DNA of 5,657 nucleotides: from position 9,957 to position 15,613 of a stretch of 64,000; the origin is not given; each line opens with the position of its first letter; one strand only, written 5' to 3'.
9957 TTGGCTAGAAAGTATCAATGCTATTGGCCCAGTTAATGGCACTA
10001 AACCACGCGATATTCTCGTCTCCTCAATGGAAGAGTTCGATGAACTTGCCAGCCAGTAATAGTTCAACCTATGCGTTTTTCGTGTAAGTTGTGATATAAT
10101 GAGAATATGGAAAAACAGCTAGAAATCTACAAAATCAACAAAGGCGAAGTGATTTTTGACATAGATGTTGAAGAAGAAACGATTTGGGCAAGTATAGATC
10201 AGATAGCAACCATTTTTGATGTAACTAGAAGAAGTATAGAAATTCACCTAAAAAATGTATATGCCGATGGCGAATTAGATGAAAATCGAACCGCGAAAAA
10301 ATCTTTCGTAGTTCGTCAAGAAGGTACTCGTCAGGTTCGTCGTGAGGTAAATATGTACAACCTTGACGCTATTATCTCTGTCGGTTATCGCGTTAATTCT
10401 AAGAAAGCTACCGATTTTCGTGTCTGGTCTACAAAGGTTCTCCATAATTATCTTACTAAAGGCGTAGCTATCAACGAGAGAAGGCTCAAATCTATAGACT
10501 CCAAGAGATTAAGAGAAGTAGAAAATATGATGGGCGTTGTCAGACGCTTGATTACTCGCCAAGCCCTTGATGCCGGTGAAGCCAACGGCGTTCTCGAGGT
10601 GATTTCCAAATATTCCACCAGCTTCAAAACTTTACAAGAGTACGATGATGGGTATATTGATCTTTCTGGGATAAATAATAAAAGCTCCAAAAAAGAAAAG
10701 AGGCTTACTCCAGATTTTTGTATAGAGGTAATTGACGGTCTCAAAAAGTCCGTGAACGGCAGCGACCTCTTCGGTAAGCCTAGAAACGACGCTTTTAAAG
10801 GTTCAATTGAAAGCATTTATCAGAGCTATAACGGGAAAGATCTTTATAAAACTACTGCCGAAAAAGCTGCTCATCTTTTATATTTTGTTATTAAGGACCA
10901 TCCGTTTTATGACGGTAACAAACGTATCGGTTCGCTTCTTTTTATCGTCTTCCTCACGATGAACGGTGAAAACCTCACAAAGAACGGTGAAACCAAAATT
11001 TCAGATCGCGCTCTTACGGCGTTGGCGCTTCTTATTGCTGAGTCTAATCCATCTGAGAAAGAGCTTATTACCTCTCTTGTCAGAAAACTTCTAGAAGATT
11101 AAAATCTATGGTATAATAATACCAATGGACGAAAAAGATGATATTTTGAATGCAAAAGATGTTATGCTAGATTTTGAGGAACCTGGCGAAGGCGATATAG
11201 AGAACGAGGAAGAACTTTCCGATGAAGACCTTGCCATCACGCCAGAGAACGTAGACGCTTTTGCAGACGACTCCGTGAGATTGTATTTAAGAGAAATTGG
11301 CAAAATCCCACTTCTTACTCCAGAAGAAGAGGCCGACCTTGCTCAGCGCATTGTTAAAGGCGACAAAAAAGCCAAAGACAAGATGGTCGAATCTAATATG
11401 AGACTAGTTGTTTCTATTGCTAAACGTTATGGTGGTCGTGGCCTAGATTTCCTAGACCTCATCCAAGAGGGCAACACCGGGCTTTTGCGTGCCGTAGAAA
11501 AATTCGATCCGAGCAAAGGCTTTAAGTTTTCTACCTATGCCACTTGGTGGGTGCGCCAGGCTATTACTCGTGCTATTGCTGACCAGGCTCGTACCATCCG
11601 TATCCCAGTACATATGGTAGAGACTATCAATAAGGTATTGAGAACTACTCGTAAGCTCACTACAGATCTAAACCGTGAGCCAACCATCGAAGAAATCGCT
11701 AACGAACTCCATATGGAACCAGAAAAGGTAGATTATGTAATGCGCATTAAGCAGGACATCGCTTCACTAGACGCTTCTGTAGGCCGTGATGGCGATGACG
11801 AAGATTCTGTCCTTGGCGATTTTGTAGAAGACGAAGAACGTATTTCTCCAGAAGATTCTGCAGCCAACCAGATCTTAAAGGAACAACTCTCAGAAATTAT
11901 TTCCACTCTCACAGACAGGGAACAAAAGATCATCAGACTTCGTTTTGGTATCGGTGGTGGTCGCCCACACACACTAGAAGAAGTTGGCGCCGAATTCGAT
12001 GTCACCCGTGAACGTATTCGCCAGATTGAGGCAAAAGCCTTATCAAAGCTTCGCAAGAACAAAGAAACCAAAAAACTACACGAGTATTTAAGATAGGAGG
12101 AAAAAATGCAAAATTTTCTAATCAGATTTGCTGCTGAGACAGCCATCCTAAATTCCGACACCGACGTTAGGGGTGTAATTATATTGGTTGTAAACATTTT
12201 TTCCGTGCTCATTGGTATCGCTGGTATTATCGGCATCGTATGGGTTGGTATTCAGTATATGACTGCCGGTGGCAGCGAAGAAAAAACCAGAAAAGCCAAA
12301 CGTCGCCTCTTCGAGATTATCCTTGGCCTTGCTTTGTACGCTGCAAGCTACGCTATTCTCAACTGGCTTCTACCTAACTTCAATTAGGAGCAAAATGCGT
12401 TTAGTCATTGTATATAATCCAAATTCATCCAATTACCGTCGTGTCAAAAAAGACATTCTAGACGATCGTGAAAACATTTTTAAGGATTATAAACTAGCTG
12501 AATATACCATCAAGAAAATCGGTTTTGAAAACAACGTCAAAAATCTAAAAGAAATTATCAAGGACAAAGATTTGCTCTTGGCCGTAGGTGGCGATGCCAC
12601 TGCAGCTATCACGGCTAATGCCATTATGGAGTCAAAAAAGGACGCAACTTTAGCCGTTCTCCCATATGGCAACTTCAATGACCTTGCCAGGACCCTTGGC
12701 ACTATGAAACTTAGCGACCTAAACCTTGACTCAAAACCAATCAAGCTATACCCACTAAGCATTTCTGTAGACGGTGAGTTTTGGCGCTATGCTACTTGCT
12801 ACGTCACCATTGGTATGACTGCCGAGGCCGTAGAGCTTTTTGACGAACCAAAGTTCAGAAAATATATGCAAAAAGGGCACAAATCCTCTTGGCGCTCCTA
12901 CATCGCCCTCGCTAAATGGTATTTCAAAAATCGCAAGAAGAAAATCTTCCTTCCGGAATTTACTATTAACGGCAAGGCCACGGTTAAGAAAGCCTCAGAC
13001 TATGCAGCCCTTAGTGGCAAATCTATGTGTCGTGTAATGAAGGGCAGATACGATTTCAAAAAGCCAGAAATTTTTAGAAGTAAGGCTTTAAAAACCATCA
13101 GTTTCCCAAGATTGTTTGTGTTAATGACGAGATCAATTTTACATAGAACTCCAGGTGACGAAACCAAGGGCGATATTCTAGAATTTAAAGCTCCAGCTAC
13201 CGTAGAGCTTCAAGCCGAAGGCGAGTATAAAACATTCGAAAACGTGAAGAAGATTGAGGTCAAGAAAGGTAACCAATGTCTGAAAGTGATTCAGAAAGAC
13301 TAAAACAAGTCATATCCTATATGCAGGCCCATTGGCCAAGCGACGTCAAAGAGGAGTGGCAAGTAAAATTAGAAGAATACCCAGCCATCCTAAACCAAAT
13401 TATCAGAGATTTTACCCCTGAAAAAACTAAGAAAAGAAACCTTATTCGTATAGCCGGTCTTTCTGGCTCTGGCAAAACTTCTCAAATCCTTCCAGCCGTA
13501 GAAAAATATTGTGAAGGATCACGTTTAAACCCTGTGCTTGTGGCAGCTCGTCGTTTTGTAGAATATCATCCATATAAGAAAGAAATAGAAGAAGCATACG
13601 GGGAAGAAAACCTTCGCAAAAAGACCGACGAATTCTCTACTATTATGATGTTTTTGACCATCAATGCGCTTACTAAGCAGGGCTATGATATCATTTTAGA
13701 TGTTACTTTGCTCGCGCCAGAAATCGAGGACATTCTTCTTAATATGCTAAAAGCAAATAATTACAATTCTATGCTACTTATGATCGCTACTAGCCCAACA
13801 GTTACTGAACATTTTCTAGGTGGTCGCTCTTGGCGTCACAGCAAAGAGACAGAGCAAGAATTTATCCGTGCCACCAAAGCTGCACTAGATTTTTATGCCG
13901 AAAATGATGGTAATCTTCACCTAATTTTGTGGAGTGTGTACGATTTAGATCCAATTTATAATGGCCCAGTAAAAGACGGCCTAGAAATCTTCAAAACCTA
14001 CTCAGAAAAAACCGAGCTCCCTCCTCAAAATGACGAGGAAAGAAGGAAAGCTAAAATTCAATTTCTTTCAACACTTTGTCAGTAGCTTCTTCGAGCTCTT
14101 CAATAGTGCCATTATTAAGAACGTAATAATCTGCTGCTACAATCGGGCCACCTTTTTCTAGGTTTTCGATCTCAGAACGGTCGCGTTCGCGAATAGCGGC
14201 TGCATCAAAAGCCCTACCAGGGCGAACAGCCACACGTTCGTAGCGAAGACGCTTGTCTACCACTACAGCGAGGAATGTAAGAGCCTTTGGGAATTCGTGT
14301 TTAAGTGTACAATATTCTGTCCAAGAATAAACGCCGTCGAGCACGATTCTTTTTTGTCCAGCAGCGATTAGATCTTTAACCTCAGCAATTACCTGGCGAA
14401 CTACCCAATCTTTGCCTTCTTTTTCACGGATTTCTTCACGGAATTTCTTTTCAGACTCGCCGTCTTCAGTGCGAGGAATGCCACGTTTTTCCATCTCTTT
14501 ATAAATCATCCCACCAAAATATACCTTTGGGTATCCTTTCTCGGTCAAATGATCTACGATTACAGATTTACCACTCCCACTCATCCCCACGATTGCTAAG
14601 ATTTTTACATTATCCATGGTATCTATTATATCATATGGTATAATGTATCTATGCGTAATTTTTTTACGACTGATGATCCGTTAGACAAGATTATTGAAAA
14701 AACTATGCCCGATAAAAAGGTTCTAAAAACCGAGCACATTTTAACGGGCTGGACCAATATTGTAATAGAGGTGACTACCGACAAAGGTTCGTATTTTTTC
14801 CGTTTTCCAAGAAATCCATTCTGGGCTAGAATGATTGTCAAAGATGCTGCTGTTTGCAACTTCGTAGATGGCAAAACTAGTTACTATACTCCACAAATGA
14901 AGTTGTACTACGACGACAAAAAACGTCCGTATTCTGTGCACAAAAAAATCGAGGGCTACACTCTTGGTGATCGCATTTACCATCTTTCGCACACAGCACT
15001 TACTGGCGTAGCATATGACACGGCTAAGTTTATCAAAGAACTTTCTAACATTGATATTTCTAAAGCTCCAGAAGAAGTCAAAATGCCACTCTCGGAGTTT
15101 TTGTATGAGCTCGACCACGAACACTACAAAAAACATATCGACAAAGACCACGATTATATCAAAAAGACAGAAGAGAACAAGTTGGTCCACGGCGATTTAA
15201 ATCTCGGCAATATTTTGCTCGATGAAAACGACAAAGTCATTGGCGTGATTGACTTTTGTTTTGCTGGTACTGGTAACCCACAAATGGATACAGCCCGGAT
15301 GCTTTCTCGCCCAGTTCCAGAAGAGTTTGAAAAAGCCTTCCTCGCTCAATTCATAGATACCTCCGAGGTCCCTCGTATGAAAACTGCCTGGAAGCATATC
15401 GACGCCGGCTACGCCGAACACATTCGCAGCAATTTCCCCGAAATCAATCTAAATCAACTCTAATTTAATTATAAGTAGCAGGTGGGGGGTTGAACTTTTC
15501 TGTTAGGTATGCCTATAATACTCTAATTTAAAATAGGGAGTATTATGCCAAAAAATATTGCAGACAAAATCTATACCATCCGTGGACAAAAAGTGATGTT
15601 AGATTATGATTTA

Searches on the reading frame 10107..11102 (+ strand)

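Call 9: search_protein_families(library=pfam, proteins=[window:10107-11102:+], max_evalue=0.01)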
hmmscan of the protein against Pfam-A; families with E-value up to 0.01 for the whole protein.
window:10107-11102:+ (331 aa): 2 families
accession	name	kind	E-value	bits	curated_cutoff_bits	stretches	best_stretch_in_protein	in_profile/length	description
PF13310.11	Virulence_RhuM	-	1.4e-23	83.9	33.7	1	62-134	2-73/252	Virulence protein RhuM family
PF02661.23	Fic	-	6.4e-11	43.4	24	1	231-283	33-93/93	Fic/DOC family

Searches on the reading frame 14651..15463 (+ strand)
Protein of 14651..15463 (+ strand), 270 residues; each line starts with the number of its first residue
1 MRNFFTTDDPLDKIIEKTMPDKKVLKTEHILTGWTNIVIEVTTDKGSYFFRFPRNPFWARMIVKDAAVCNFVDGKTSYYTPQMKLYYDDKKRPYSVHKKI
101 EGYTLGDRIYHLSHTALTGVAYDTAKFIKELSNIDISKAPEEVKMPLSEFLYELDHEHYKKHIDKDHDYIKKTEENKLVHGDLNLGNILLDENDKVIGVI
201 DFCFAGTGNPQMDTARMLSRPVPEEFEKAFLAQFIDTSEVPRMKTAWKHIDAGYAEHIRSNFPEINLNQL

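Call 9: search_protein_families(library=pfam, proteins=[window:14651-15463:+], max_evalue=0.01)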
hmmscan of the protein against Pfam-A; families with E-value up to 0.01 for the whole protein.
window:14651-15463:+ (270 aa): 7 families
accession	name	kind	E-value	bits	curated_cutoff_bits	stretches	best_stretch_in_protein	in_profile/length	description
PF01636.29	APH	-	2.7e-21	76.8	23.2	1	30-238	5-229/239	Phosphotransferase enzyme family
PF19974.5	TCAD9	-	6.9e-07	29.2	40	1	177-216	298-336/429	Ternary complex associated domain 9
PF01633.27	Choline_kinase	-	1.8e-06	27.9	29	1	126-217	119-203/300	Choline/ethanolamine kinase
PF01163.29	RIO1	-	0.00042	20.4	22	1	155-203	106-149/187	RIO domain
PF07914.17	DUF1679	-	0.0014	18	24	1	167-218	261-314/414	Uncharacterized oxidoreductase dhs-27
PF02958.26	EcKL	-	0.0017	18.2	22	1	157-235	197-278/294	Ecdysteroid kinase-like family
PF00069.31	Pkinase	-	0.0083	16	31.7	0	175-211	116-151/263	Protein kinase domain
